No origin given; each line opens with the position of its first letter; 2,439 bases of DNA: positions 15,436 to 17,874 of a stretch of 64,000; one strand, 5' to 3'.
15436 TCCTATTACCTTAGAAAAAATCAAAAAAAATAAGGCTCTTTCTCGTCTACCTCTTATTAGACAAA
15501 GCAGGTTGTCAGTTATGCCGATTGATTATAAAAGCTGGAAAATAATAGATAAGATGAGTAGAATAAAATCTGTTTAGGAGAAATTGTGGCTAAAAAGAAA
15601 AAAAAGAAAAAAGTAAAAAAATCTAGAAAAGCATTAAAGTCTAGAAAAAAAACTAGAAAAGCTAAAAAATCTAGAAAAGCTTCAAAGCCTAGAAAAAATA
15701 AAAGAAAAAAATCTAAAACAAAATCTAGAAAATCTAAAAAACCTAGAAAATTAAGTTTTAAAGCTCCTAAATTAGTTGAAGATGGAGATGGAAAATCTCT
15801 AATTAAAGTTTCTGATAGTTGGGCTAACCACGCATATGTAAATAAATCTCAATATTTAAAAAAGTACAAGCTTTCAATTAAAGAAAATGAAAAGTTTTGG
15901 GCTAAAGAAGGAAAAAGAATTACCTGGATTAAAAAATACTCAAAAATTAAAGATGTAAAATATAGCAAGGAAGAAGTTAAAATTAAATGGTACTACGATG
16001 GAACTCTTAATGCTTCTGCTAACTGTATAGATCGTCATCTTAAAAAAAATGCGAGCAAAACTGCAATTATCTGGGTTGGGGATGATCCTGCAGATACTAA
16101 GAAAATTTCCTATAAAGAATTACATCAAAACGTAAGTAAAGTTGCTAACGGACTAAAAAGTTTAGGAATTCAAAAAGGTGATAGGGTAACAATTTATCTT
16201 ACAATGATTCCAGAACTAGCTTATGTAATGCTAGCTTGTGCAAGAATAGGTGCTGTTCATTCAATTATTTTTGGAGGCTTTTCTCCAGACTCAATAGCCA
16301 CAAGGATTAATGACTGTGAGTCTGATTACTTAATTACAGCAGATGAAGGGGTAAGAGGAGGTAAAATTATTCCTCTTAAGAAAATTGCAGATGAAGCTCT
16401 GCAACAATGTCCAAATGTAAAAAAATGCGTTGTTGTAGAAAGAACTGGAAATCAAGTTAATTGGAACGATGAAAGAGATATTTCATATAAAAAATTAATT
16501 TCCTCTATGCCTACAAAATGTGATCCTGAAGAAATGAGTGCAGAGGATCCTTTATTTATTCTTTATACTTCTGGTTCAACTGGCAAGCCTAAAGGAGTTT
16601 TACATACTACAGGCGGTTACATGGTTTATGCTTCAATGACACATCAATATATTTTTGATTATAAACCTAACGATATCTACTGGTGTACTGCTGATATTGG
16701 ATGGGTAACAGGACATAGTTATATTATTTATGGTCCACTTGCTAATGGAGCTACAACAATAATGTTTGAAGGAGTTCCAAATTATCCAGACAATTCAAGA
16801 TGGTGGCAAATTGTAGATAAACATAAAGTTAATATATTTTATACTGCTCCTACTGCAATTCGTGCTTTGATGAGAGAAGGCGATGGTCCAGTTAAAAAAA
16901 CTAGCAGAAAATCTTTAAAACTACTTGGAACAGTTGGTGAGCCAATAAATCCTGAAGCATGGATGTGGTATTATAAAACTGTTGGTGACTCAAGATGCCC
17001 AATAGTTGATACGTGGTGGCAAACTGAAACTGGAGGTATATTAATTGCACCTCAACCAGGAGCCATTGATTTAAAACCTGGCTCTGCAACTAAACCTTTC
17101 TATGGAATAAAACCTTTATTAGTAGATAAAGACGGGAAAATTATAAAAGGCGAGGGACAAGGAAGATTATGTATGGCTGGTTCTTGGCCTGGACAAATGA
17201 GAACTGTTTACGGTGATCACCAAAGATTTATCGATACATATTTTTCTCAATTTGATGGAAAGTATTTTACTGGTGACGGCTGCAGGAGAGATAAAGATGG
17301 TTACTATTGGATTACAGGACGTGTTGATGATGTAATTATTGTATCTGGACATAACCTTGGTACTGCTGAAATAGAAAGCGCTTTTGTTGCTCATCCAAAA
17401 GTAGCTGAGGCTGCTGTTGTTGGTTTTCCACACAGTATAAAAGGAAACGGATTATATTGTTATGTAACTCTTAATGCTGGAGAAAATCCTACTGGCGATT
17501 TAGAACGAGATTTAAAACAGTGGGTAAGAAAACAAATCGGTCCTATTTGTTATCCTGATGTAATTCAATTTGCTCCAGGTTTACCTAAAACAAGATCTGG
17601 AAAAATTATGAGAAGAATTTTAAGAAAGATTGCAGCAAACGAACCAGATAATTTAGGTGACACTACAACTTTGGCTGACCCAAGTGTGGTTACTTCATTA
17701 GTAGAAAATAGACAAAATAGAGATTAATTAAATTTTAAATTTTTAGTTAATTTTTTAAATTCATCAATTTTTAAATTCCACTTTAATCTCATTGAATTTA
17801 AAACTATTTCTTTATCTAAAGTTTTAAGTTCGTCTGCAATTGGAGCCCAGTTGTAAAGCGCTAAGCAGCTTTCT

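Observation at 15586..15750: Acetyl-CoA synthetase with a histone-tail-like poly-Lys/Arg N-terminal extension built from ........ repeats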

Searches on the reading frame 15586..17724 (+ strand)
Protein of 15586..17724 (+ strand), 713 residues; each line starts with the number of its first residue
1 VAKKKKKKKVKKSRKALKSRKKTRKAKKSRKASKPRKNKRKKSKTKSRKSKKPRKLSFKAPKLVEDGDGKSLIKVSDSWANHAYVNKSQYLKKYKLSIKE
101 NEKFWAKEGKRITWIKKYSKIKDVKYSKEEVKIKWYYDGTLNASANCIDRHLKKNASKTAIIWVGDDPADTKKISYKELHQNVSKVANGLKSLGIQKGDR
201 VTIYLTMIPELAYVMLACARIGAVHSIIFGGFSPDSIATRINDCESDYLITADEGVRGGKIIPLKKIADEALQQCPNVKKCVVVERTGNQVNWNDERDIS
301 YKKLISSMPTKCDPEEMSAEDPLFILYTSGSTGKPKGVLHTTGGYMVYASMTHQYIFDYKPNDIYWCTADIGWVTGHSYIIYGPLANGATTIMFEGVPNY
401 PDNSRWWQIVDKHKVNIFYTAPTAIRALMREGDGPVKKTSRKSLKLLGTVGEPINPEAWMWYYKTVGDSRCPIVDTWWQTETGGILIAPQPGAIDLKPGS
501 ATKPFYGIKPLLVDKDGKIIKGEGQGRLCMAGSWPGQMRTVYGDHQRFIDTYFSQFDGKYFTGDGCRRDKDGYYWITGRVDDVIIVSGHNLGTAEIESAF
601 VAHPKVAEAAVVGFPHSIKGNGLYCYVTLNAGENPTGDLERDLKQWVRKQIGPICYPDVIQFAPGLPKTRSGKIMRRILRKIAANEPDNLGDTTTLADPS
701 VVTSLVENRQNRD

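Call 6: find_homologous_proteins(query=window:15586-17724:+, max_evalue=1e-50)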
Query window:15586-17724:+ (713 aa): 8000 proteins with E <= 1e-50 among 8000 candidates; the best 120 are listed.
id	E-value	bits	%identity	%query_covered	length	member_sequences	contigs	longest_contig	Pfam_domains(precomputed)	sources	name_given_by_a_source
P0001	0.0e+0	1811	84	90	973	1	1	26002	PF16177.12,PF00763.29,PF00501.35,PF13193.13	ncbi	-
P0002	0.0e+0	1520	93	92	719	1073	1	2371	PF16177.12,PF00501.35,PF13193.13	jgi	jgi:acetyl-CoA synthetase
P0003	0.0e+0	1506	93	92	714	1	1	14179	PF16177.12,PF00501.35,PF13193.13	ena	-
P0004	0.0e+0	1501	93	92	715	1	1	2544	PF16177.12,PF00501.35,PF13193.13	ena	-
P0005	0.0e+0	1501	93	92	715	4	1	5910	PF16177.12,PF00501.35,PF13193.13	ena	-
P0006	0.0e+0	1501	93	92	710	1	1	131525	PF16177.12,PF00501.35,PF13193.13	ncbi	-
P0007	0.0e+0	1499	93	92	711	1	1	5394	PF16177.12,PF00501.35,PF13193.13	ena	-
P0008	0.0e+0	1499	90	98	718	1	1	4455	PF16177.12,PF00501.35,PF13193.13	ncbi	-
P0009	0.0e+0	1499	92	92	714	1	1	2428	PF16177.12,PF00501.35,PF13193.13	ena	-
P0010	0.0e+0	1498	92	92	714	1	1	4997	PF16177.12,PF00501.35,PF13193.13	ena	-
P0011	0.0e+0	1498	92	92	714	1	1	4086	PF16177.12,PF00501.35,PF13193.13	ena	-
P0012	0.0e+0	1497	93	92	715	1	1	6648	PF16177.12,PF00501.35,PF13193.13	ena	-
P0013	0.0e+0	1497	92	93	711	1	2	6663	PF16177.12,PF00501.35,PF13193.13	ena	-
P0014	0.0e+0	1497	93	92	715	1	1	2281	PF16177.12,PF00501.35,PF13193.13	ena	-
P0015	0.0e+0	1496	93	92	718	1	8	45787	PF16177.12,PF00501.35,PF13193.13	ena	-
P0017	0.0e+0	1496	93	92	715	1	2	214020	PF16177.12,PF00501.35,PF13193.13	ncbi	-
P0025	0.0e+0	1495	93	92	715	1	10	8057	PF16177.12,PF00501.35,PF13193.13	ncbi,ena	-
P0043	0.0e+0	1491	91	95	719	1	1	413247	PF16177.12,PF00501.35,PF13193.13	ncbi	-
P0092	0.0e+0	1475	93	92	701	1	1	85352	PF16177.12,PF00501.35,PF13193.13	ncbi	-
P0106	0.0e+0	1471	91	92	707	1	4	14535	PF16177.12,PF00501.35,PF13193.13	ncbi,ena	-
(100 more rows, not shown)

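Call 7: find_related_loci(query=window:15586-17724:+, collection=genome_contigs, flank=3000)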
Query window:15586-17724:+ (713 aa) in genome_contigs; peptide patterns used: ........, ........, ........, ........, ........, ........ (x = any residue, [..] = any of these).
599 stretches matched a pattern (row limit reached: there are more); 596 encode a relative of the query (tblastn E <= 1e-3); the best 80 are kept; 80 distinct loci.
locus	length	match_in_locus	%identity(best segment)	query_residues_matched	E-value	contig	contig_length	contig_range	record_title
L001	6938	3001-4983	96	53-713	0e+0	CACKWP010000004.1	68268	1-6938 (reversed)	uncultured Pelagibacteraceae bacterium isolate AG-457-L23 genome assembly, contig: AG-457-L23_NODE_4, whole genome shotg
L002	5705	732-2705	96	56-713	0e+0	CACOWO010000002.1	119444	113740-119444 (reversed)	MAG: uncultured Pelagibacteraceae bacterium isolate AH-326-D14 genome assembly, contig: AH-326-D14_NODE_2, whole genome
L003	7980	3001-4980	95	54-713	0e+0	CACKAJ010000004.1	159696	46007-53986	uncultured Pelagibacteraceae bacterium isolate AG-453-G04 genome assembly, contig: AG-453-G04_NODE_4, whole genome shotg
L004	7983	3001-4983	93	53-713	0e+0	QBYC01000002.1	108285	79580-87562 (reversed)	Pelagibacteraceae bacterium AG-325-C03 Ga0172110_102, whole genome shotgun sequence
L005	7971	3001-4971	93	56-712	0e+0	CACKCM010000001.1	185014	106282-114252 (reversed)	uncultured Pelagibacteraceae bacterium isolate AG-916-L09 genome assembly, contig: AG-916-L09_NODE_1, whole genome shotg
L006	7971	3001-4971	92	56-712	0e+0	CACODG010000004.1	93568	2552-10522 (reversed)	MAG: uncultured Pelagibacteraceae bacterium isolate AH-287-P13 genome assembly, contig: AH-287-P13_NODE_4, whole genome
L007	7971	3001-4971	93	56-712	0e+0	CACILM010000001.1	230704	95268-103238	uncultured Pelagibacteraceae bacterium isolate AG-913-I14 genome assembly, contig: AG-913-I14_NODE_1, whole genome shotg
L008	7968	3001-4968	91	57-712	0e+0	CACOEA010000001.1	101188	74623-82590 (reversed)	MAG: uncultured Pelagibacteraceae bacterium isolate AH-321-A16 genome assembly, contig: AH-321-A16_NODE_1, whole genome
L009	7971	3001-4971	90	57-713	0e+0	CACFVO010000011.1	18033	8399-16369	uncultured Pelagibacteraceae bacterium isolate AG-414-N03 genome assembly, contig: AG-414-N03_NODE_11, whole genome shot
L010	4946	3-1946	92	65-712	0e+0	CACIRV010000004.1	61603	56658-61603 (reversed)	uncultured Pelagibacteraceae bacterium isolate AG-439-F03 genome assembly, contig: AG-439-F03_NODE_4, whole genome shotg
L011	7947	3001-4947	86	64-712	0e+0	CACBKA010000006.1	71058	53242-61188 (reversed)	uncultured Pelagibacteraceae bacterium isolate AG-359-B04 genome assembly, contig: AG-359-B04_NODE_6, whole genome shotg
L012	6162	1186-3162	84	45-712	0e+0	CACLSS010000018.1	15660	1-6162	uncultured Pelagibacteraceae bacterium isolate AG-470-I11 genome assembly, contig: AG-470-I11_NODE_18, whole genome shot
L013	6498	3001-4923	85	72-712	0e+0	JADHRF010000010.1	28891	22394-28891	MAG: Pelagibacteraceae bacterium isolate BS30m-G16 BS307-30m-C1004, whole genome shotgun sequence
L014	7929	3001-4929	85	70-711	0e+0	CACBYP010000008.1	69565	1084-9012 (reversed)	uncultured Pelagibacteraceae bacterium isolate AG-900-I13 genome assembly, contig: AG-900-I13_NODE_8, whole genome shotg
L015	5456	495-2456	82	43-711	0e+0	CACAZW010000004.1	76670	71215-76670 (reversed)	uncultured Pelagibacteraceae bacterium isolate AG-899-A06 genome assembly, contig: AG-899-A06_NODE_4, whole genome shotg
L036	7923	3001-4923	82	72-712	0e+0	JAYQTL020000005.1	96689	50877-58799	MAG: Candidatus Hypereutrophica brisbanensis isolate SD3109_NP_metabat_bins_2.tsv.384 contig_5240_pilon, whole genome sh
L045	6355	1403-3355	83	62-711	0e+0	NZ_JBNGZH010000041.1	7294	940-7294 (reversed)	MAG: Candidatus Pelagibacter sp. isolate HIMB1838 HIMB1838-00000000041, whole genome shotgun sequence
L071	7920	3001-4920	82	72-711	0e+0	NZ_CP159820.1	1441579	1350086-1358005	Candidatus Pelagibacter sp. Uisw_104 chromosome, complete genome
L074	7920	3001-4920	82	72-711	0e+0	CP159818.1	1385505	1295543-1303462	Candidatus Pelagibacter sp. Uisw_114 chromosome, complete genome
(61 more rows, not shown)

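Call 18: search_protein_families(library=pfam, proteins=[window:15586-17724:+], max_evalue=0.01)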
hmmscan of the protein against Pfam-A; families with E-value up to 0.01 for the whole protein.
window:15586-17724:+ (713 aa): 3 families
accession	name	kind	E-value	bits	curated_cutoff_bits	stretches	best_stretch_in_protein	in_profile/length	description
PF00501.34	AMP-binding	-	2.1e-86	290.6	29.9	1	149-534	2-378/384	AMP-binding enzyme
PF13193.12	AMP-binding_C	-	3.3e-27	95.7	24.5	1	595-673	1-76/76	AMP-binding enzyme C-terminal domain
PF16177.11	ACAS_N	-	6.6e-14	51.9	27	1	90-147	1-55/55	Acetyl-coenzyme A synthetase N-terminus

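Call 29: search_protein_representatives(protein=window:15586-17724:+)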
Query: 713 residues. Proteins with E-value up to 0.001 (for the whole library): 171444; up to 1e-10: 73495; up to 1e-30: 9777. The best 150 are listed.
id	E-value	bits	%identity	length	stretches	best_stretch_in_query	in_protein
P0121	0.0e+00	1039.1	42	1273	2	82-709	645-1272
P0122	5.8e-253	857.7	58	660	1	72-708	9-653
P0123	4.3e-212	722.6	52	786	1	93-710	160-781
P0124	3.3e-211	719.6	54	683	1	89-709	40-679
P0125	8.4e-209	711.7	50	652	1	83-706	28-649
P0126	5.6e-207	705.7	53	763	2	69-515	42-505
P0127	2.2e-203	693.7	53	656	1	100-705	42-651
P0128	5.4e-203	692.5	52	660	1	87-706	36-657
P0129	9.5e-203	691.7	48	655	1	87-711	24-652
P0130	2.6e-201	686.9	49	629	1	89-704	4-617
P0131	2.5e-195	667.1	47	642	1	90-710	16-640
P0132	4.2e-193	659.8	51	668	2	301-705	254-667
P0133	1.2e-191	655.0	50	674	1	88-710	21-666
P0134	1.1e-188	645.2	51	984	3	297-633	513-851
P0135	2.8e-188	643.8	54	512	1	77-581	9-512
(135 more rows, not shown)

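Call 40: search_protein_families(library=ncbifam, proteins=[window:15586-17724:+], max_evalue=0.00001)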
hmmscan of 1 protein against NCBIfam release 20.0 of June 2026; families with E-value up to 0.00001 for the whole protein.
window:15586-17724:+ (713 aa): 98 families (the best 25 are shown)
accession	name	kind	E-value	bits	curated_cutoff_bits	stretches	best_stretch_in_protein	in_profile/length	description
NF001208.0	PRK00174.1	subfamily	0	1059.4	657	1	71-711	10-647/649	acetate--CoA ligase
TIGR02188.1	Ac_CoA_lig_AcsA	equivalog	3e-302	1003.6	724.95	1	86-707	3-628/629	acetate--CoA ligase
NF007815.0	PRK10524.1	equivalog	3e-181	604.2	955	1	89-705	3-623/629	propionate--CoA ligase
TIGR02316.1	propion_prpE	equivalog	3.5e-159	531.4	827.4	1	90-705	3-622/628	propionate--CoA ligase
NF003313.0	PRK04319.1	equivalog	2.9e-156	521.1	729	1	115-697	16-573/574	acetate--CoA ligase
NF002937.0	PRK03584.1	subfamily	1.7e-96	323.9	639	1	79-711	27-654/657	acetoacetate--CoA ligase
NF047394.1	AcylCoAsynMbcS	equivalog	3.4e-79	266.8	850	1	148-683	18-520/525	acyl-CoA synthetase MbcS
TIGR01217.1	ac_ac_CoA_syn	equivalog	1.1e-73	248.6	520.9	1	76-687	23-628/652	acetoacetate--CoA ligase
NF004837.0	PRK06187.1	subfamily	7.9e-73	245.5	476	1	146-684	12-523/531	long-chain-fatty-acid--CoA ligase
TIGR02262.1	benz_CoA_lig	subfamily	9.2e-62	209.4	375.25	1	142-681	4-507/508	benzoate-CoA ligase family protein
NF005714.0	PRK07529.1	subfamily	9.2e-59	199.3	632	1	142-685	30-578/640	acyl-CoA synthetase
NF053567.1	HBDA_AROS1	equivalog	5.3e-58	196.7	1000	1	138-682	9-518/523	3-hydroxybenzoate--CoA ligase HbdA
NF006182.0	PRK08316.1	subfamily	1.9e-52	178.5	663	1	145-684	14-518/523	fatty acyl-CoA synthetase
TIGR03208.1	cyc_hxne_CoA_lg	equivalog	8.9e-48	163.3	792.3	1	146-680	26-537/538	cyclohexanecarboxylate-CoA ligase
NF006181.0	PRK08314.1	subfamily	1.8e-46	158.6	705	1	156-684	38-555/563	long-chain-fatty-acid--CoA ligase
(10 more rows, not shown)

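Call 41: search_solved_structures(query=window:15586-17724:+, max_evalue=1e-100, show_alignments=1)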
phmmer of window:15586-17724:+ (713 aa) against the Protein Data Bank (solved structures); distinct sequences matched with E-value up to 1e-100: 21.
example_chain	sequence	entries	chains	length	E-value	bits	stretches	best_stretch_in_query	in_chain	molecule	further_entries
2p2f_A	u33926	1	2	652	6.1e-284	946.8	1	80-710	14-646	Acetyl-coenzyme A synthetase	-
5jrh_A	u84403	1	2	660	6.4e-284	946.7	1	80-710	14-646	Acetyl-coenzyme A synthetase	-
2p2m_A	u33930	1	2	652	1.7e-283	945.4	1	80-710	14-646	Acetyl-coenzyme A synthetase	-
2p2b_A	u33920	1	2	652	2.1e-283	945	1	80-710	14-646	Acetyl-coenzyme A synthetase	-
2p2q_A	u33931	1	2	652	3.2e-283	944.4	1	80-710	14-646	Acetyl-coenzyme A synthetase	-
2p2j_A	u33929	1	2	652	3.7e-283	944.2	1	80-710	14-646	Acetyl-coenzyme A synthetase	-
2p20_A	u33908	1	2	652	4.3e-283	944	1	80-710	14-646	Acetyl-coenzyme A synthetase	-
1pg3_A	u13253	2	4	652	8.1e-283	943.1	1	80-710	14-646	acetyl-CoA synthetase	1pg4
7mmz_A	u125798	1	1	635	3e-228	762.7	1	102-709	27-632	Acetyl-coenzyme A synthetase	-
8sf3_A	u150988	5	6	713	2.3e-214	716.8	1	85-710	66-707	Acetyl-coenzyme A synthetase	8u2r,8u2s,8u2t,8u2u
5ifi_A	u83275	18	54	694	2.7e-210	703.4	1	83-705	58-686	Acetyl-coenzyme A synthetase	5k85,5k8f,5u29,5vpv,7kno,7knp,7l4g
7kq6_A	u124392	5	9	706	1.8e-209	700.6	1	87-707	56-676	Acetyl-coenzyme A synthetase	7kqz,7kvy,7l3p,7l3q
7kcp_A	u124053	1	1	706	7.6e-209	698.5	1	87-707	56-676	Acetyl-coenzyme A synthetase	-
7kdn_A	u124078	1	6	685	1.5e-208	697.5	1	88-708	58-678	Acetyl-coenzyme A synthetase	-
11km_A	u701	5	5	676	7.2e-197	659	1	88-706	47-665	Acetyl-coenzyme A synthetase | Probable acetyl-coenzyme A synthetase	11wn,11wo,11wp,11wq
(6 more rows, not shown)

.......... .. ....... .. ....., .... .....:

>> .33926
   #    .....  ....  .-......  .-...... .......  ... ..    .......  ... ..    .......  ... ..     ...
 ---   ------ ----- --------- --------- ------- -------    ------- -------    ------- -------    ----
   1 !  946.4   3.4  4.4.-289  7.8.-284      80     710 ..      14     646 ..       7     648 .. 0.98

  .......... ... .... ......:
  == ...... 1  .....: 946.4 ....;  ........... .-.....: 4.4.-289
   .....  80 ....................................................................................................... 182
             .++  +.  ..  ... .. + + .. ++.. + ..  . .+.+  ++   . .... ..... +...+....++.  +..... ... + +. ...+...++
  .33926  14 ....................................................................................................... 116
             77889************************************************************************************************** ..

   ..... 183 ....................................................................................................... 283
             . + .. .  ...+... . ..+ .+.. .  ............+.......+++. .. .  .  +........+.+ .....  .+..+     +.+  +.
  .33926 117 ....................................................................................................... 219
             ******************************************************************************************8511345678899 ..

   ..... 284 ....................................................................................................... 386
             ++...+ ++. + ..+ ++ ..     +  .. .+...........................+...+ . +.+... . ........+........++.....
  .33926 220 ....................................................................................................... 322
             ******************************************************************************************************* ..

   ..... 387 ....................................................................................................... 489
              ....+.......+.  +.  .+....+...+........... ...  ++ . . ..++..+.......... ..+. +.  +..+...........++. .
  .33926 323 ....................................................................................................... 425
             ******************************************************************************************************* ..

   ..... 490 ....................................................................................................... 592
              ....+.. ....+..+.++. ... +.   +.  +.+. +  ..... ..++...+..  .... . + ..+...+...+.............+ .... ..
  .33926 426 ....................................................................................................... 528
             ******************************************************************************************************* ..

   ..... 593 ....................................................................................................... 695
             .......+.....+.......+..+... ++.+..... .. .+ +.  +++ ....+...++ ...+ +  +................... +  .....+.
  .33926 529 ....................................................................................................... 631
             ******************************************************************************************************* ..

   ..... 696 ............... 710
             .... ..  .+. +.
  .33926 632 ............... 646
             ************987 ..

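Call 42: predict_structure(alignment_id=A1)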
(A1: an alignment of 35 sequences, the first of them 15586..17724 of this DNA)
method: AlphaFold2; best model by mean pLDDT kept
length: 713 residues; sequences in the alignment: 35
mean_pLDDT: 38.2   pTM: 0.32
mean pLDDT of the five models: 38.2, 37.6, 35.6, 33.9, 31.2
residues with pLDDT >= 90: 1; 70-90: 52; 50-70: 102; < 50: 558
segments of 3 or more residues with pLDDT < 50: 1-178, 205-208, 224-244, 256-260, 288-292, 294-296, 313-594, 612-622, 666-713
pLDDT, mean of each block of 10 residues (from residue 1): 34 27 29 27 28 32 45 41 39 41 36 26 24 26 31 32 26 40 71 71 52 58 46 39 57 55 61 67 57 51 66 37 27 23 24 23 22 21 24 22 26 29 30 27 21 21 29 26 24 23 23 34 24 22 28 27 28 29 24 53 74 34 64 85 84 63 53 36 36 33 42 36
secondary structure, 60 per line:
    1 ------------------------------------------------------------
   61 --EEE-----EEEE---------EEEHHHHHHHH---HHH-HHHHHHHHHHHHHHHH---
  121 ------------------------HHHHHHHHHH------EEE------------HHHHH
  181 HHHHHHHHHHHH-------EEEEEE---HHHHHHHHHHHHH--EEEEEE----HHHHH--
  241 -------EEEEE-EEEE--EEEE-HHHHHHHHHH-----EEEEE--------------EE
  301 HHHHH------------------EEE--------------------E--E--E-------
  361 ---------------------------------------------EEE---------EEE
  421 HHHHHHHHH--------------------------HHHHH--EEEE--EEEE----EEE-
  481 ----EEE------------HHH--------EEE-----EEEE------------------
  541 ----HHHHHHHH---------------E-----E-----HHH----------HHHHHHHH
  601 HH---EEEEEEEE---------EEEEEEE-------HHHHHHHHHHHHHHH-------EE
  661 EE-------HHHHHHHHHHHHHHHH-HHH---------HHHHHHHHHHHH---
elements in order (helices of 4 or more, strands of 3 or more residues): E63-65 E71-74 E84-86 H87-94 H102-117 H145-154 E161-163 H176-192 E200-205 H209-221 E224-229 H234-238 E248-252 E254-257 E260-263 H265-274 E280-284 H301-305 E324-326 E406-408 E418-420 H421-429 H456-460 E463-466 E469-472 E477-479 E485-487 E511-513 E519-522 H545-552 H593-602 E606-613 E623-629 H637-651 E659-662 H670-685 H699-710
